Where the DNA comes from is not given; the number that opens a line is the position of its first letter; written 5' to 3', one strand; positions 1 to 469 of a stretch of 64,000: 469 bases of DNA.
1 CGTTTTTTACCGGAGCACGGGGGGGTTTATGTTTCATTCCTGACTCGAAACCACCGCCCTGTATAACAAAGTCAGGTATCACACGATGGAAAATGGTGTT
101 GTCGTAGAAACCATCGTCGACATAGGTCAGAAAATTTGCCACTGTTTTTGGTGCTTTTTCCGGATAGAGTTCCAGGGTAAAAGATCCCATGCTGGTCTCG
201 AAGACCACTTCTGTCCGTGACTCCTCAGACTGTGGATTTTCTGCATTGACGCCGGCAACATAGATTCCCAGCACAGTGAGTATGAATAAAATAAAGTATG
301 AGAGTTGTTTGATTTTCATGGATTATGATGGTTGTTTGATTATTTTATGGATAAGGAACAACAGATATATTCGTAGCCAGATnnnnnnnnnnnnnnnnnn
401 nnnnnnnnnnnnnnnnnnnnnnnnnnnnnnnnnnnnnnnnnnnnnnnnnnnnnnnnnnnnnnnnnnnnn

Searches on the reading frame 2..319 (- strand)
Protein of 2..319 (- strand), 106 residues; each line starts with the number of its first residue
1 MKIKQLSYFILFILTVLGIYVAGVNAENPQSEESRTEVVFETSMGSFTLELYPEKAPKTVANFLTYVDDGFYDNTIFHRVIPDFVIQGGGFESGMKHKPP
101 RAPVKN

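Call 50: search_protein_families(library=pfam, proteins=[window:2-319:-], max_evalue=0.001)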
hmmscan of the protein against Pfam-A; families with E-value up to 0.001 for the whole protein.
window:2-319:- (106 aa): 1 family
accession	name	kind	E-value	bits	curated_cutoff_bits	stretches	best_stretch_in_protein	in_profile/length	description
PF00160.26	Pro_isomerase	-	5.6e-22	79.1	21.7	1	38-96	2-61/159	Cyclophilin type peptidyl-prolyl cis-trans isomerase/CLD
